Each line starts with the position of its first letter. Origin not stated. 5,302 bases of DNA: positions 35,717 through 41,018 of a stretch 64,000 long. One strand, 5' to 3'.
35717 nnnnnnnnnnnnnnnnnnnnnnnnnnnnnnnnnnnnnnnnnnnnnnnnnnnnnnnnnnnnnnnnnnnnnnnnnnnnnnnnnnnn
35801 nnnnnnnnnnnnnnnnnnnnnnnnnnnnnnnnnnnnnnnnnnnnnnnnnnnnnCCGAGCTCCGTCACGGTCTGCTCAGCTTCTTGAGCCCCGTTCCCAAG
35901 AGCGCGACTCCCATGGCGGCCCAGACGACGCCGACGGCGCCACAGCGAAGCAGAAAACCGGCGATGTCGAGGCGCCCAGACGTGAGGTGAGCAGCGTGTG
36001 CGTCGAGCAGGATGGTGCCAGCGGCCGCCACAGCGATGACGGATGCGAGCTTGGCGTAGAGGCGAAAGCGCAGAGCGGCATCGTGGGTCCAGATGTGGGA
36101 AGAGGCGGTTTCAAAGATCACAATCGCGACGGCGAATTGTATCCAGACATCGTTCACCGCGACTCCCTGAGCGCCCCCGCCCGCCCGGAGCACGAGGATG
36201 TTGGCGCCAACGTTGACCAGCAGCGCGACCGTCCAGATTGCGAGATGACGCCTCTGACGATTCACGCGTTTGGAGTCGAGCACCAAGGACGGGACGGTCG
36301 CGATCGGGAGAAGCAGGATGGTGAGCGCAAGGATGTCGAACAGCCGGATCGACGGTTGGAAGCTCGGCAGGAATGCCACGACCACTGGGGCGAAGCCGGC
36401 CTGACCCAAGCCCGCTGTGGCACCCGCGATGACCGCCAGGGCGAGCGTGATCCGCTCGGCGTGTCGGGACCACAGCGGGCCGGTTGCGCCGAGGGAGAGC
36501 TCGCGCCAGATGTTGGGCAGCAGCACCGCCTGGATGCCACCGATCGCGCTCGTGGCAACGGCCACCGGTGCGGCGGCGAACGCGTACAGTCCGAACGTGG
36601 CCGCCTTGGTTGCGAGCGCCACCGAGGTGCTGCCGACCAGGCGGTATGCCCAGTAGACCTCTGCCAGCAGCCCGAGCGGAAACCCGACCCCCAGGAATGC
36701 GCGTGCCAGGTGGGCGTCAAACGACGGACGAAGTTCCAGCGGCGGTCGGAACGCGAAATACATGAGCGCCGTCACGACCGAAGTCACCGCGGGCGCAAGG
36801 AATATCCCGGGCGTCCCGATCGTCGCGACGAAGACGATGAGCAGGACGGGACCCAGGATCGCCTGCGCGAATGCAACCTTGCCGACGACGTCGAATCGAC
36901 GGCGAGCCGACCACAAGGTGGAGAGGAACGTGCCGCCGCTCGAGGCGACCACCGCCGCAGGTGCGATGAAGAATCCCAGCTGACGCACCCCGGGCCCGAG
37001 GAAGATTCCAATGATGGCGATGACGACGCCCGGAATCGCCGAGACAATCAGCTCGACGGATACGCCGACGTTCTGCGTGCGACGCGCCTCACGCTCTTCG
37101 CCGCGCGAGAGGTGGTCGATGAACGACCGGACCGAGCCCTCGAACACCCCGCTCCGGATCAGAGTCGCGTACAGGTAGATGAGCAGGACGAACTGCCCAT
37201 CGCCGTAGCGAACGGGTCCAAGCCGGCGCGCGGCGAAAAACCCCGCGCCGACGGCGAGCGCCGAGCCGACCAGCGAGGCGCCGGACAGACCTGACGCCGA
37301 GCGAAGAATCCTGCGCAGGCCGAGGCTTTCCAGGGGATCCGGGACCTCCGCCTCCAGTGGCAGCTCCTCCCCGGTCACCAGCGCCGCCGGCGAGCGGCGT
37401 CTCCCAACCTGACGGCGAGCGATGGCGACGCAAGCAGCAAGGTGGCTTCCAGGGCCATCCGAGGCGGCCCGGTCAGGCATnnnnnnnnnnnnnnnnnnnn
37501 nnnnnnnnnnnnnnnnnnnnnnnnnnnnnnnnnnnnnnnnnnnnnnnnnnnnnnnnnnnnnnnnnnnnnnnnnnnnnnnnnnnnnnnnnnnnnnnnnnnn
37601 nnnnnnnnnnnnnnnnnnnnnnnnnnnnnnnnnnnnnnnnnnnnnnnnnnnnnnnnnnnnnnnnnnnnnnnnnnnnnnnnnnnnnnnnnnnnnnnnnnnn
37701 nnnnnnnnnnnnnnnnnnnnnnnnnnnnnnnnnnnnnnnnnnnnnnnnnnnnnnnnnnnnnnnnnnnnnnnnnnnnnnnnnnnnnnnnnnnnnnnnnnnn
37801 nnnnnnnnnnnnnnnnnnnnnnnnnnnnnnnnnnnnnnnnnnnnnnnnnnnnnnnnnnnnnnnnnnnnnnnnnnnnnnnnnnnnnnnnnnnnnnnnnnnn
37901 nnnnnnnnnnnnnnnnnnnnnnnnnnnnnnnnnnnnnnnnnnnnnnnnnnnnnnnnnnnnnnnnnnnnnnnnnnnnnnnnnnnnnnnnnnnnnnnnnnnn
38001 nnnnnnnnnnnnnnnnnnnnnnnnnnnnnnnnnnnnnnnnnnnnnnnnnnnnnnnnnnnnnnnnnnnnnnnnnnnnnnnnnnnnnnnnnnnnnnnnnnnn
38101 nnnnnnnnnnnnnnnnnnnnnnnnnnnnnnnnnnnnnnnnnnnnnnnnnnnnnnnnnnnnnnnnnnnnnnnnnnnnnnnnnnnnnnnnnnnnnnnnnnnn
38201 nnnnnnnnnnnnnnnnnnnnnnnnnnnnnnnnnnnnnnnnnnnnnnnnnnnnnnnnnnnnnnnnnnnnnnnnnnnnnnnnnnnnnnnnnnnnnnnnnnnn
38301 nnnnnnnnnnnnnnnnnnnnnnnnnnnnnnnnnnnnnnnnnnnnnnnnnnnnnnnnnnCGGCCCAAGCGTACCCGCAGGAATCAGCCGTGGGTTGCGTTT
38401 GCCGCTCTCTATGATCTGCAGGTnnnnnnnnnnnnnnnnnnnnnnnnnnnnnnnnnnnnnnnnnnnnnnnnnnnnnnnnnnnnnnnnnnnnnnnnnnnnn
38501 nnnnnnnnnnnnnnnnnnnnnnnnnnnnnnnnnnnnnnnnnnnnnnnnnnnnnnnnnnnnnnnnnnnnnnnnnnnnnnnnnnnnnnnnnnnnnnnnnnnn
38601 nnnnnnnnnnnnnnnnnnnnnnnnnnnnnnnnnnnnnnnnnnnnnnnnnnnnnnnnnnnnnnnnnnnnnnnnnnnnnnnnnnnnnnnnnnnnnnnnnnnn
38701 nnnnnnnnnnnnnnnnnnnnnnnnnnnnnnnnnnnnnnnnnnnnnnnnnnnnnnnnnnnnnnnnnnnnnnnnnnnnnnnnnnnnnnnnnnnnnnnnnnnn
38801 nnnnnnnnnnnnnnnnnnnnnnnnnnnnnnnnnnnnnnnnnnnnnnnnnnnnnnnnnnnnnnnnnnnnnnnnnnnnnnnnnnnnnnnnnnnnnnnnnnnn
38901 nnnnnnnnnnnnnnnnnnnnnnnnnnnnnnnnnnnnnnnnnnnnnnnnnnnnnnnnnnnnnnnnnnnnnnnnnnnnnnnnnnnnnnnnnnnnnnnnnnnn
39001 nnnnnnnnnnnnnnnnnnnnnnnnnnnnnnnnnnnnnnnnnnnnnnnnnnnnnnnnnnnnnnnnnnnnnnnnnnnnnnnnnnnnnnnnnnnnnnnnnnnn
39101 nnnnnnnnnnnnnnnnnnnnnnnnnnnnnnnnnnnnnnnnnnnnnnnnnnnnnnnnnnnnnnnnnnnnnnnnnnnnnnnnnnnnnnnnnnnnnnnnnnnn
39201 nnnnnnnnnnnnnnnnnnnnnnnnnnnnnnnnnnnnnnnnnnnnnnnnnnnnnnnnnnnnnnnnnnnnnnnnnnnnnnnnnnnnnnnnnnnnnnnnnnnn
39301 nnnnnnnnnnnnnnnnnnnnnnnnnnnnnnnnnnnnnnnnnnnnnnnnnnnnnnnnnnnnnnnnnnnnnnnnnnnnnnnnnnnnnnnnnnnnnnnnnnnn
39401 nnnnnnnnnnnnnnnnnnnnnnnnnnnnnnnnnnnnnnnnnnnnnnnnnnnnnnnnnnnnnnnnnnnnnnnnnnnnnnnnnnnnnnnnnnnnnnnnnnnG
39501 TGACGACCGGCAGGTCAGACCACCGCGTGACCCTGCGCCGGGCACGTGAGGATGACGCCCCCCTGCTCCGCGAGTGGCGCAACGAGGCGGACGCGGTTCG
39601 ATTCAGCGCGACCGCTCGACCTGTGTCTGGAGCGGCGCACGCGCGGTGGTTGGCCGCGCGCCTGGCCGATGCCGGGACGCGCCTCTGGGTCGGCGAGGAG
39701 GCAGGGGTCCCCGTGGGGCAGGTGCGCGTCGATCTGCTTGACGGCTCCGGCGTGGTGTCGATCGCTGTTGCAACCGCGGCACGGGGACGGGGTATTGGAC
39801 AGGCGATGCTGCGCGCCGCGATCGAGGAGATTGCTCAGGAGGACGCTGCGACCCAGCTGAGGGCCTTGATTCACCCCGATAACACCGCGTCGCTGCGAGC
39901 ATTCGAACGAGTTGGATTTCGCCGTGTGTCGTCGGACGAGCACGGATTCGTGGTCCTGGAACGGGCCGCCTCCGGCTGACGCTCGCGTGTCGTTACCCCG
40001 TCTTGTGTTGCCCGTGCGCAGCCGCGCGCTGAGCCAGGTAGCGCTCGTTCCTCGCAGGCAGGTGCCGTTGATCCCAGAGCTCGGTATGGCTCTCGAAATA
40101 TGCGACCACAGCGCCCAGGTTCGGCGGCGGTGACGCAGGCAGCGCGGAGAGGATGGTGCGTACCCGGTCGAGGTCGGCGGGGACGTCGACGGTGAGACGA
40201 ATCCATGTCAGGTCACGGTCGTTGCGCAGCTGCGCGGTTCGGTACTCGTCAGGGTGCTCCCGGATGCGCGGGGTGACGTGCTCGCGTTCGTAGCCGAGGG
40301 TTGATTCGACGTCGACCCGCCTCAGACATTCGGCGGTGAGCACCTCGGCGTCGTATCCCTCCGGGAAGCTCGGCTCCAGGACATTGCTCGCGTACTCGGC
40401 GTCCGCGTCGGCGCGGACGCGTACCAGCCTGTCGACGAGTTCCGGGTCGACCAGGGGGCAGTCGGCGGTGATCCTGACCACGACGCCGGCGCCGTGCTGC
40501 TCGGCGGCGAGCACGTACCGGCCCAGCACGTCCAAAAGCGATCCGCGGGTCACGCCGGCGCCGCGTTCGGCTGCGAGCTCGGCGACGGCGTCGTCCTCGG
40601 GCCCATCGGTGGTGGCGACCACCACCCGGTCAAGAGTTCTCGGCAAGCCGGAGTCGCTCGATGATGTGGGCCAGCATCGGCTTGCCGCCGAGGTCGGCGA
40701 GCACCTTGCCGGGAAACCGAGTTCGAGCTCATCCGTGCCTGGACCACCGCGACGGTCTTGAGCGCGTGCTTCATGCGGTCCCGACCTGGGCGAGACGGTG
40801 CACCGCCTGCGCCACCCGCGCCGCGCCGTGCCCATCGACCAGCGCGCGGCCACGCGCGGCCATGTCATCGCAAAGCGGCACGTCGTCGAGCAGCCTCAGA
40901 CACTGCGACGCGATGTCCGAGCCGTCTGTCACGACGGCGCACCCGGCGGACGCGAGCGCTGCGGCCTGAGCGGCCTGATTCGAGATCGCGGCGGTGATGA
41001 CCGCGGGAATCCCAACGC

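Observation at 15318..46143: A 31-kb glycan island combining UDP-xylose, pseudaminic acid and heavy O-methylation capacity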

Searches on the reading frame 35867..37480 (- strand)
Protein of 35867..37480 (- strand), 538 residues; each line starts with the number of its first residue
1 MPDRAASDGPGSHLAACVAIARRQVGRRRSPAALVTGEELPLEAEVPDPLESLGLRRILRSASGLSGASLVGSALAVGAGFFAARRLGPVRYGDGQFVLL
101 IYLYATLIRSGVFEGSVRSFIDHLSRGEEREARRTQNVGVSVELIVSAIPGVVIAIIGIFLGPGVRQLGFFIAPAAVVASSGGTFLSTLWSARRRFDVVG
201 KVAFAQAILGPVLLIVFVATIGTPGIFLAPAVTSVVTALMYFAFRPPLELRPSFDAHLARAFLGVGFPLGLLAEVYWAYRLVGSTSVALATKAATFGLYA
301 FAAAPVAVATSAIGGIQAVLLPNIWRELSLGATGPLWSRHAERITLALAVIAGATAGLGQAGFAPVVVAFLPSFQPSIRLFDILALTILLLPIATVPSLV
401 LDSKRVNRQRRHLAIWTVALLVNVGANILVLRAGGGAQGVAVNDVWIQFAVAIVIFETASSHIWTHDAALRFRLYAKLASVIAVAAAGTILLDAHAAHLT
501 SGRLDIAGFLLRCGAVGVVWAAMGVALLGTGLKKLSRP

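Call 6: search_protein_families(library=pfam, proteins=[window:35867-37480:-], max_evalue=0.001)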
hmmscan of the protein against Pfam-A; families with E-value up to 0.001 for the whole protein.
window:35867-37480:- (538 aa): 0 families

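Call 43: search_protein_families(library=pfam, proteins=[window:35867-37480:-], max_evalue=0.5)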
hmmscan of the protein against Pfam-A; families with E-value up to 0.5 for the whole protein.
window:35867-37480:- (538 aa): 0 families

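Call 45: search_solved_structures(query=window:35867-37480:-, max_evalue=10)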
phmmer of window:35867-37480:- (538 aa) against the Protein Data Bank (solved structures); distinct sequences matched with E-value up to 10: 0.

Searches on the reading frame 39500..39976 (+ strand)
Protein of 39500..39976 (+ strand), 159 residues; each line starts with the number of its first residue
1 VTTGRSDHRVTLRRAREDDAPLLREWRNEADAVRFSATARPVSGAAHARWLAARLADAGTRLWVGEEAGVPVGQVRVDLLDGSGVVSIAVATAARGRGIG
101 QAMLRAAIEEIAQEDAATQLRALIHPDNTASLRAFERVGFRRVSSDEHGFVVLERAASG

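Call 7: search_protein_families(library=pfam, proteins=[window:39500-39976:+], max_evalue=0.001)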
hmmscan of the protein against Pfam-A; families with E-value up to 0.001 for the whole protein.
window:39500-39976:+ (159 aa): 7 families
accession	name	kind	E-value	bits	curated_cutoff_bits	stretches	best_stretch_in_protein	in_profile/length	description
PF13302.13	Acetyltransf_3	-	2.8e-19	70.6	25.4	1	9-141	1-138/138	Acetyltransferase (GNAT) domain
PF00583.31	Acetyltransf_1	-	1e-13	52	20.7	1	50-140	27-116/116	Acetyltransferase (GNAT) family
PF13508.13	Acetyltransf_7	-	5.1e-11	43.2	27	1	60-141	3-83/84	Acetyltransferase (GNAT) domain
PF13523.12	Acetyltransf_8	-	1.3e-09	38.3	27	1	17-143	3-140/145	Acetyltransferase (GNAT) domain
PF13673.13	Acetyltransf_10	-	2.3e-09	37.7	23.6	1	51-146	22-113/128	Acetyltransferase (GNAT) domain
PF08445.16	FR47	-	1e-07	32.3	22.1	1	81-143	20-80/86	FR47-like protein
PF13420.13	Acetyltransf_4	-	4e-05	24.1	24.3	1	12-144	1-138/155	Acetyltransferase (GNAT) domain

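Call 12: search_protein_families(library=ncbifam, proteins=[window:39500-39976:+], max_evalue=0.001)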
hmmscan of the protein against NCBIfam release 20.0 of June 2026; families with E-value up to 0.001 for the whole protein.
window:39500-39976:+ (159 aa): 17 families
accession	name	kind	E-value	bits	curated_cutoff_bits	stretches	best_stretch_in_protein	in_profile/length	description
TIGR03585.1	PseH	equivalog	5.4e-11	42.8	93.1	1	17-146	8-139/156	UDP-4-amino-4,6-dideoxy-N-acetyl-beta-L-altrosamine N-acetyltransferase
NF040503.1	resist_ArsN1a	equivalog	1.6e-08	34.4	170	1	81-144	75-137/159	arsinothricin resistance N-acetyltransferase ArsN1 family A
NF033074.0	AAC_6p_Ib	exception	4.2e-08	33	400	1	6-143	4-157/184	AAC(6')-Ib family aminoglycoside 6'-N-acetyltransferase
TIGR01575.1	rimI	equivalog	2.8e-07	30.7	86.4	1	71-144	43-116/132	ribosomal protein S18-alanine N-acetyltransferase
TIGR04431.1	N6_acetyl_AAC6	equivalog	3.1e-07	30.2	260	1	6-142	4-156/184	AacA4 family aminoglycoside N(6')-acetyltransferase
TIGR02406.1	ectoine_EctA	equivalog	4.1e-07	30.2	120.6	1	81-142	65-125/157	diaminobutyrate acetyltransferase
TIGR03103.1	trio_acet_GNAT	equivalog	8.1e-07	27.9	569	1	58-144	131-216/547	N-acetylglutaminylglutamine synthetase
NF012165.0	AAC_6p_set_A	equivalog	1.4e-06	28.2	280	1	10-143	1-150/177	aminoglycoside 6'-N-acetyltransferase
TIGR03448.1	mycothiol_MshD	equivalog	1.4e-06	27.9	163.1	1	86-146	232-291/294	mycothiol synthase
NF040501.1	resist_ArsN2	equivalog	1.2e-05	24.9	125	1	54-147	18-108/133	arsenic resistance N-acetyltransferase ArsN2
NF002959.0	PRK03624.1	equivalog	3.4e-05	23.6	124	1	85-143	75-132/147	GNAT family acetyltransferase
TIGR02382.1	wecD_rffC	equivalog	3.7e-05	23.4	195.1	1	10-139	44-179/191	dTDP-4-amino-4,6-dideoxy-D-galactose acyltransferase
NF007025.1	PRK09491.1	equivalog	0.00013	21.9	173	1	79-145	59-124/145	ribosomal protein S18-alanine N-acetyltransferase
NF000487.1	stat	exception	0.00026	20.6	420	1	86-144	108-165/189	streptothricin N-acetyltransferase STAT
NF000482.1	AAC_3_XI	exception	0.00039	20.2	300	1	88-143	81-135/148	aminoglycoside N-acetyltransferase AAC(3)-XI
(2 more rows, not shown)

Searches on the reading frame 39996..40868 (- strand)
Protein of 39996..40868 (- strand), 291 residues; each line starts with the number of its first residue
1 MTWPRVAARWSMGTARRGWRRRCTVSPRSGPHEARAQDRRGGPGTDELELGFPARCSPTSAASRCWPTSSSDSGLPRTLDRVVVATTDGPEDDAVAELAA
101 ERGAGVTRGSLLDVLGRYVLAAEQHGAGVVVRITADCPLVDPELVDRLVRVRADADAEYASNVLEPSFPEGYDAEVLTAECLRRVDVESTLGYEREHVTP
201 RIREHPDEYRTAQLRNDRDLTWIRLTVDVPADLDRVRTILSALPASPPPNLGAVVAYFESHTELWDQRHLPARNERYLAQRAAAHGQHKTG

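Call 7: search_protein_families(library=pfam, proteins=[window:39996-40868:-], max_evalue=0.001)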
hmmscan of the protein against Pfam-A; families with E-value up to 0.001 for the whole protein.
window:39996-40868:- (291 aa): 1 family
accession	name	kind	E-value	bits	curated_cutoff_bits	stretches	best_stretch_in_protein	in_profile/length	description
PF02348.25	CTP_transf_3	-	1.1e-12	48.7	22.6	1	78-237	39-203/217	Cytidylyltransferase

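Call 12: search_protein_families(library=ncbifam, proteins=[window:39996-40868:-], max_evalue=0.001)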
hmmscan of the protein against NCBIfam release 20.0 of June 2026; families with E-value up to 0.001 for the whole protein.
window:39996-40868:- (291 aa): 2 families
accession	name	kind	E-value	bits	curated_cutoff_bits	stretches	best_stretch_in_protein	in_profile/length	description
NF003950.0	PRK05450.1-3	subfamily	0.00027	20.3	234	1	77-165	41-131/248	3-deoxy-manno-octulosonate cytidylyltransferase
NF009905.0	PRK13368.1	subfamily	0.00086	18.7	255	0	78-157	42-120/243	3-deoxy-manno-octulosonate cytidylyltransferase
